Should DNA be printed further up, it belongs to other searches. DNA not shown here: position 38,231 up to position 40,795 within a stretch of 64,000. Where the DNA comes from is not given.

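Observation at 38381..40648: Single-polypeptide ECF sigma factor, TM helix and non-catalytic FGE-sulfatase domain, embedded among sulfatase and glycosidase genes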

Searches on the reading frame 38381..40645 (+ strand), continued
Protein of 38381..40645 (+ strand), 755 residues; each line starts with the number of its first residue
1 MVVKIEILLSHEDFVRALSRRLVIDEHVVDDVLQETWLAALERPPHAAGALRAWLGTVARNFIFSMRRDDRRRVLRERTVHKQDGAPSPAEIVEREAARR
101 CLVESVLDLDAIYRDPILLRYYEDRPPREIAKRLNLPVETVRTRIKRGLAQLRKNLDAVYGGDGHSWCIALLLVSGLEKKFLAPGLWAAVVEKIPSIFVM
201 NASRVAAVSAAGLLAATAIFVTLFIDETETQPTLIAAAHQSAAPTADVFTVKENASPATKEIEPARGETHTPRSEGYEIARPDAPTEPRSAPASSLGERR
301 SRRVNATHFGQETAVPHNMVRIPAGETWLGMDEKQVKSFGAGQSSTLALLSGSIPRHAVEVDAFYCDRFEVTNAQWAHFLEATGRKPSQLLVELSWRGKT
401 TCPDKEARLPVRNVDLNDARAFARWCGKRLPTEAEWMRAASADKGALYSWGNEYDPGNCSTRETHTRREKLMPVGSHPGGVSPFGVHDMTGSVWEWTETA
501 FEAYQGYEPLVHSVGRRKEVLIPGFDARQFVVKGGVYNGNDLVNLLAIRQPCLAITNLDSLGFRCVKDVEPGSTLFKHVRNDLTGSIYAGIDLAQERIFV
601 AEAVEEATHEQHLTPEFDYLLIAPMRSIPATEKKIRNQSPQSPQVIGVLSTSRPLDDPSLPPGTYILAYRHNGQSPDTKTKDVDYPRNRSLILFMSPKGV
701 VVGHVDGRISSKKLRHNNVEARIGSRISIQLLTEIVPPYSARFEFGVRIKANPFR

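Call 34: find_encoding_contigs(protein=P0028, flank=10000, max_places=1)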
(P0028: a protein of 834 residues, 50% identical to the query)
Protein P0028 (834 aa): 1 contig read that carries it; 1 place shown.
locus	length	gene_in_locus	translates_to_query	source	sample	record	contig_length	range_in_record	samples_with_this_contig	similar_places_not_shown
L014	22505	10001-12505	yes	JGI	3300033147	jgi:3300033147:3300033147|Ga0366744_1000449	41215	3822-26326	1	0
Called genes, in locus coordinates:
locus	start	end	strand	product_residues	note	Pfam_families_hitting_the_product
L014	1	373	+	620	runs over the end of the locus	PF03916:NrfD, PF02085:Cytochrom_CIII (weak)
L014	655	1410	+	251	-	PF01145:Band_7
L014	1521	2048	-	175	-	PF02525:Flavodoxin_2, PF03358:FMN_red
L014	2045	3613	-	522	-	PF00171:Aldedh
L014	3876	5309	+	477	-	PF01523:PmbA_TldD_1st, PF19290:PmbA_TldD_2nd (faint), PF19289:PmbA_TldD_3rd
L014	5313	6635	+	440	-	PF19289:PmbA_TldD_3rd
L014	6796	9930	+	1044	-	-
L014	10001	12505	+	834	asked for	PF04542:Sigma70_r2 (weak), PF08281:Sigma70_r4_2, PF04545:Sigma70_r4, PF03781:FGE-sulfatase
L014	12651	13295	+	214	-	PF00440:TetR_N, PF17939:TetR_C_30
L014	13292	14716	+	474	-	PF02321:OEP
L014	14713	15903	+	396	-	PF25917:BSH_RND (weak), PF25967:RND-MFP_C (faint)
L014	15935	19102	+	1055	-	PF00873:ACR_tran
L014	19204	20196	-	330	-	-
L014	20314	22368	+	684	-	PF01663:Phosphodiest, PF13429:TPR_15 (faint), PF24575:TPR_Slam (faint), PF13371:TPR_9 (faint), PF13432:TPR_16 (weak), PF14559:TPR_19 (weak), PF13432:TPR_16 (weak), PF14559:TPR_19, +8 more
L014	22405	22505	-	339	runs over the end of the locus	PF13432:TPR_16 (faint), PF23914:TPR_CcmH_CycH (faint), PF14559:TPR_19 (faint), PF07719:TPR_2 (faint), PF13181:TPR_8 (faint), PF13428:TPR_14 (faint), PF13431:TPR_17 (faint), PF13424:TPR_12 (faint), +2 more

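Call 35: find_encoding_contigs(protein=P0008, flank=10000, max_places=1)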
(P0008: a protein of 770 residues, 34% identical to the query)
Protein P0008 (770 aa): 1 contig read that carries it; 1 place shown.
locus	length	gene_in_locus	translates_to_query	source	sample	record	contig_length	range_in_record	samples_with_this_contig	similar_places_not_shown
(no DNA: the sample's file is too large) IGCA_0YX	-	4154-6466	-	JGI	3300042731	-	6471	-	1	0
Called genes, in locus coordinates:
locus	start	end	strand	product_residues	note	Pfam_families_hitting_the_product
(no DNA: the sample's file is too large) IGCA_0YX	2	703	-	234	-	?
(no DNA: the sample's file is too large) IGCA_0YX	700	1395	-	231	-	-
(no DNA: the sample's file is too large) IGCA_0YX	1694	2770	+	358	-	PF00657:Lipase_GDSL (faint), PF13472:Lipase_GDSL_2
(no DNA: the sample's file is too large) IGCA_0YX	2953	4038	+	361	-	PF04055:Radical_SAM, PF13186:SPASM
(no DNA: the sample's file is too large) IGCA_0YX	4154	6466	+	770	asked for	PF04542:Sigma70_r2, PF04545:Sigma70_r4 (weak), PF08281:Sigma70_r4_2 (weak), PF03781:FGE-sulfatase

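Call 56: find_encoding_contigs(protein=P0035, flank=10000, max_places=1)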
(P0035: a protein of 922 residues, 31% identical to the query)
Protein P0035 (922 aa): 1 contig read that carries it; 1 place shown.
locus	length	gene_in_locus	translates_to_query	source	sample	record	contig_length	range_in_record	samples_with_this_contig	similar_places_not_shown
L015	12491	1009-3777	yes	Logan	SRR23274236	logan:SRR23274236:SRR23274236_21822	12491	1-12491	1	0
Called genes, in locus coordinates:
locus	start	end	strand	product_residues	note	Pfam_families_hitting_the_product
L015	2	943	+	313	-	?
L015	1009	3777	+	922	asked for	PF04542:Sigma70_r2, PF04545:Sigma70_r4, PF08281:Sigma70_r4_2, PF03781:FGE-sulfatase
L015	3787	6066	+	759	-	PF03781:FGE-sulfatase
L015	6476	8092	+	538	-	PF00069:Pkinase, PF07714:PK_Tyr_Ser-Thr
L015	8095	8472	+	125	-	-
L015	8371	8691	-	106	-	-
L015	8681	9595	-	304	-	PF01636:APH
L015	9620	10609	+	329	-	PF10094:DUF2332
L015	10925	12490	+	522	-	?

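Call 60: list_cluster_members(proteins=[P0001, P0010, P0019, P0006])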
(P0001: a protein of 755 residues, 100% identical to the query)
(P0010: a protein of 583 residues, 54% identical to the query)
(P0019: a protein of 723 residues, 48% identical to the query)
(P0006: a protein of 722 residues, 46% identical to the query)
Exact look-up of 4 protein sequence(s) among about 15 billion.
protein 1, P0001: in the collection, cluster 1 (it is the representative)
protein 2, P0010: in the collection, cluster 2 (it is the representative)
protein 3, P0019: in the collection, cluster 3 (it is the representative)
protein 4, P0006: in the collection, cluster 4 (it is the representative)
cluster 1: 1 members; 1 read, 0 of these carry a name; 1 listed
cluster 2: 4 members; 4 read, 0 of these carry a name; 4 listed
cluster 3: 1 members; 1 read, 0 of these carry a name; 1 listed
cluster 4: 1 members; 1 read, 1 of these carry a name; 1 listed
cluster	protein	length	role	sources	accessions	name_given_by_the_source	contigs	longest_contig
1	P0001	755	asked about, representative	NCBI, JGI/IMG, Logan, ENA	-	-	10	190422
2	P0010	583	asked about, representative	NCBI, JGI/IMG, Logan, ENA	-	-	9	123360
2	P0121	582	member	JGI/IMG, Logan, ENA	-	-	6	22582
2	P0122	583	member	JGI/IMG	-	-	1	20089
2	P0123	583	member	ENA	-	-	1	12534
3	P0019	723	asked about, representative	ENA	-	-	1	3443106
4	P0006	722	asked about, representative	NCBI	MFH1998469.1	MAG: sigma-70 family RNA polymerase sigma factor, partial [Planctomycetota bacterium]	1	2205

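Call 68: find_encoding_contigs(protein=P0029, flank=3000, max_places=1)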
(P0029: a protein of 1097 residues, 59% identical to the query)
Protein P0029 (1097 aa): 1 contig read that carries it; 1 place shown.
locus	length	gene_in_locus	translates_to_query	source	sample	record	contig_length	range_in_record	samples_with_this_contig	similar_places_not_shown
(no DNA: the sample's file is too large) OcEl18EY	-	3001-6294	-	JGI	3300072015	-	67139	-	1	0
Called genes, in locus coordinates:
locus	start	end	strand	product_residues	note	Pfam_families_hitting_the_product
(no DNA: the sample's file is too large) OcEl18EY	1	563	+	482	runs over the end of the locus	PF13620:CarboxypepD_reg (weak)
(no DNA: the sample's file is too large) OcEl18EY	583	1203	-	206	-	-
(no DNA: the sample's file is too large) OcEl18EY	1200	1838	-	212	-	PF04542:Sigma70_r2, PF08281:Sigma70_r4_2, PF04545:Sigma70_r4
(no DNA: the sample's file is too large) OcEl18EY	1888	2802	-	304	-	-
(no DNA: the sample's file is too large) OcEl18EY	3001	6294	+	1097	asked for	PF04542:Sigma70_r2, PF04545:Sigma70_r4, PF08281:Sigma70_r4_2, PF02369:Big_1 (faint), PF11974:bMG3 (faint), PF13620:CarboxypepD_reg (weak), PF13715:CarbopepD_reg_2 (faint), PF20598:DUF6795 (faint)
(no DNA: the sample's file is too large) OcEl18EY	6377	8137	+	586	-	PF00989:PAS (faint), PF13426:PAS_9 (weak), PF00158:Sigma54_activat, PF14532:Sigma54_activ_2, PF07724:AAA_2 (weak), PF07728:AAA_5, PF25601:AAA_lid_14, PF02954:HTH_8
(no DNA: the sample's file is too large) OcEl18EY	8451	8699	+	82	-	-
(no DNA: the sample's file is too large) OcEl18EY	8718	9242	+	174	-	PF01661:Macro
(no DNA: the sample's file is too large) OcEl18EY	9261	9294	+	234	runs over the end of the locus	-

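Call 69: find_encoding_contigs(protein=P0056, flank=3000, max_places=1)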
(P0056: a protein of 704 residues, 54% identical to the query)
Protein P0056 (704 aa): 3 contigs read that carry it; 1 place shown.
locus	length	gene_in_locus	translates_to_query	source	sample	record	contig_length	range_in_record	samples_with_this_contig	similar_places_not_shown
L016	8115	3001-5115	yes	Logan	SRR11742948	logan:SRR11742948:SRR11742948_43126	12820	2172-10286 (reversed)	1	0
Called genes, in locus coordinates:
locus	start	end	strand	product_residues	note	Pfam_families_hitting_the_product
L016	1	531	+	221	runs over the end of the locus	-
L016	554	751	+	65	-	-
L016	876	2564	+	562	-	-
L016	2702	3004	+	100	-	-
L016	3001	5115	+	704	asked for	PF04542:Sigma70_r2, PF08281:Sigma70_r4_2, PF04545:Sigma70_r4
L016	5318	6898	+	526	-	PF07250:Glyoxal_oxid_N, PF09118:GO-like_E_set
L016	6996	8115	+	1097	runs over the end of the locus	?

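Call 81: find_encoding_contigs(protein=P0095, flank=4000, max_places=2)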
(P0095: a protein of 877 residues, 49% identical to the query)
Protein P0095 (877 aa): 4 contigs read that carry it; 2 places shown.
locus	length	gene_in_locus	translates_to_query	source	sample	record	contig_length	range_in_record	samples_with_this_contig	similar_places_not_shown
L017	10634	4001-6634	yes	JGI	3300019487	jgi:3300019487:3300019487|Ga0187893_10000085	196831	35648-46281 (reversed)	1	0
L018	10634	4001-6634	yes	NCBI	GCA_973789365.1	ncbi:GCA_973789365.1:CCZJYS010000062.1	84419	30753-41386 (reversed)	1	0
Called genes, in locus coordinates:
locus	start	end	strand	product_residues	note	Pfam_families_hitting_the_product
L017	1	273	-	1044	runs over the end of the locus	PF26549:Tricorn_N, PF26550:Tricorn_2nd (weak), PF07676:PD40, PF26549:Tricorn_N, PF26550:Tricorn_2nd, PF07676:PD40 (weak), PF14684:Tricorn_C1, PF03572:Peptidase_S41, +3 more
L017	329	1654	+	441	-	-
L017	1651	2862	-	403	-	PF00202:Aminotran_3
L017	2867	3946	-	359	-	PF00149:Metallophos, PF12850:Metallophos_2 (faint)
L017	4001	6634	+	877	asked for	PF04542:Sigma70_r2, PF04545:Sigma70_r4, PF08281:Sigma70_r4_2, PF13620:CarboxypepD_reg (faint)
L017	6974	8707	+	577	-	-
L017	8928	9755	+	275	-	-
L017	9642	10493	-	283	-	-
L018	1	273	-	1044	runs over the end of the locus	PF26549:Tricorn_N, PF26550:Tricorn_2nd (weak), PF07676:PD40, PF26549:Tricorn_N, PF26550:Tricorn_2nd, PF07676:PD40 (weak), PF14684:Tricorn_C1, PF03572:Peptidase_S41, +3 more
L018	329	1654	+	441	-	-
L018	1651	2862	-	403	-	PF00202:Aminotran_3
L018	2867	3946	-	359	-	PF00149:Metallophos, PF12850:Metallophos_2 (faint)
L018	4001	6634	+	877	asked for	PF04542:Sigma70_r2, PF04545:Sigma70_r4, PF08281:Sigma70_r4_2, PF13620:CarboxypepD_reg (faint)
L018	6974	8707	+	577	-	-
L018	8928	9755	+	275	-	-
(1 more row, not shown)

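Call 82: find_encoding_contigs(protein=P0060, flank=4000, max_places=2)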
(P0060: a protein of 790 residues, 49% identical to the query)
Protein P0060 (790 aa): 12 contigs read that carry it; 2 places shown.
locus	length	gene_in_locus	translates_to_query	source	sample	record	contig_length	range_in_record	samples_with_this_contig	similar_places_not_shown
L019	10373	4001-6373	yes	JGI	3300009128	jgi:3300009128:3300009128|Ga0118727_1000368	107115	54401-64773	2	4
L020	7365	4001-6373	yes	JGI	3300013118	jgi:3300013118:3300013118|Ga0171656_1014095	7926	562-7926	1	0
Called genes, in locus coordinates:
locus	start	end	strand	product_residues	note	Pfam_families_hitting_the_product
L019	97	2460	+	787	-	-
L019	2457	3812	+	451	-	-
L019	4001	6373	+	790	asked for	PF04542:Sigma70_r2, PF08281:Sigma70_r4_2, PF04545:Sigma70_r4, PF13620:CarboxypepD_reg (faint)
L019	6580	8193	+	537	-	PF14312:FG-GAP_2, PF01344:Kelch_1 (faint), PF14312:FG-GAP_2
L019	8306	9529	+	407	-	PF07602:DUF1565 (weak)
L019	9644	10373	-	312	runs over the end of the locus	PF01112:Asparaginase_2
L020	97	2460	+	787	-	-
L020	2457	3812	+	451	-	-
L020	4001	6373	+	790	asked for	PF04542:Sigma70_r2, PF08281:Sigma70_r4_2, PF04545:Sigma70_r4, PF13620:CarboxypepD_reg (faint)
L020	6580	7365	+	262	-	?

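Call 87: find_related_loci(query=A5, collection=metagenome_contigs, flank=6000)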
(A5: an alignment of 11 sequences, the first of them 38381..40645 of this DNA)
Query A5 (755 aa) in metagenome_contigs; peptide patterns used: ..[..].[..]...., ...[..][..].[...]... (x = any residue, [..] = any of these).
600 stretches matched a pattern (row limit reached: there are more); 591 encode a relative of the query (tblastn E <= 1e-3); the best 80 are kept; 80 distinct loci.
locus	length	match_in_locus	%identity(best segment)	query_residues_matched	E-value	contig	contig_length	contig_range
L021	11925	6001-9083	29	5-674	9e-46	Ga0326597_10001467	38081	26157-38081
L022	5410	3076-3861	34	284-567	1e-37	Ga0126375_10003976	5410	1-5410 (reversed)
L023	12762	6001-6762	32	315-571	1e-36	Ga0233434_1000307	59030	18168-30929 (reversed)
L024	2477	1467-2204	36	314-567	2e-36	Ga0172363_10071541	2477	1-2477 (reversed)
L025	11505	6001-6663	36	320-569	3e-35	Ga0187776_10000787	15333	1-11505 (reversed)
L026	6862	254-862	42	355-570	7e-35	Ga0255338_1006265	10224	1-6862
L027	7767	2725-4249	33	314-568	5e-35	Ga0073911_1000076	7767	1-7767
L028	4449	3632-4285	37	319-567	6e-35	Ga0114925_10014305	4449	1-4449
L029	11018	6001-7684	32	288-570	5e-34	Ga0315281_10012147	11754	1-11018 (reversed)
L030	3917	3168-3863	34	320-573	1e-33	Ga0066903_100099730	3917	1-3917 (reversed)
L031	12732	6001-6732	34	318-584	4e-33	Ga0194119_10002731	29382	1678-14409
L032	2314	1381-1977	39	355-567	3e-33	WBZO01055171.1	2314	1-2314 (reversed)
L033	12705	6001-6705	34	292-569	8e-32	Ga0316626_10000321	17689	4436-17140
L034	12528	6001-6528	39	313-504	2e-31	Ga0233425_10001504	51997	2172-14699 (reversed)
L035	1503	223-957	33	318-573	3e-32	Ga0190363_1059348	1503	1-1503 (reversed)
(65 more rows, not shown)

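Call 90: search_protein_families(library=pfam, proteins=[L021:5971-7620:+, L021:7749-9341:+, L021:3936-5972:-, L021:9526-10845:+, L015:3787-6063:+, L013:7750-9504:+], max_evalue=0.001)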
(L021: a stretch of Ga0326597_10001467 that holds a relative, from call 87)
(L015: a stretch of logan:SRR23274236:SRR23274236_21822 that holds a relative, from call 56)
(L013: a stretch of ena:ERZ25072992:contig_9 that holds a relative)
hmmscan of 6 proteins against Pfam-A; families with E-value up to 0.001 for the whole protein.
L021:5971-7620:+ (550 aa): 4 families
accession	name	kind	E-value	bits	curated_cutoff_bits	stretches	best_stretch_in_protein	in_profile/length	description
PF03781.23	FGE-sulfatase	-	4.4e-46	158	23.3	1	308-546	3-255/255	Sulfatase-modifying factor enzyme 1-like domain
PF04542.20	Sigma70_r2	-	5.8e-10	39.3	24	1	16-80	4-71/71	Sigma-70 region 2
PF08281.18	Sigma70_r4_2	-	3e-07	30.4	25.7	1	110-160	4-54/54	Sigma-70, region 4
PF22029.2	PhyR_sigma2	-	0.00072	20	27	0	22-66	9-54/55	Sigma2 domain of PhyR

L021:7749-9341:+ (531 aa): 1 family
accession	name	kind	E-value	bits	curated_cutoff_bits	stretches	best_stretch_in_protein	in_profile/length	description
PF03781.23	FGE-sulfatase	-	9.4e-40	137.3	23.3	1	101-338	4-255/255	Sulfatase-modifying factor enzyme 1-like domain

L021:3936-5972:- (679 aa): 3 families
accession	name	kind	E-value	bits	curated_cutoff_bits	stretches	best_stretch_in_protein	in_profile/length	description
PF13088.12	BNR_2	-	2.9e-10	40.4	31.4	0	382-463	132-205/277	BNR repeat-like domain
PF02012.26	BNR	-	2.8e-05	23.9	27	0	392-402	2-12/12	BNR/Asp-box repeat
PF15902.12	Sortilin-Vps10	-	0.00023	20.5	33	0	334-401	371-432/446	Sortilin, neurotensin receptor 3,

L021:9526-10845:+ (440 aa): 0 families

L015:3787-6063:+ (759 aa): 1 family
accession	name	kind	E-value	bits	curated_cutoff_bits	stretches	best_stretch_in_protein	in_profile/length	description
PF03781.23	FGE-sulfatase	-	1.5e-31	110.4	23.3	2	321-475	86-243/255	Sulfatase-modifying factor enzyme 1-like domain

L013:7750-9504:+ (585 aa): 0 families
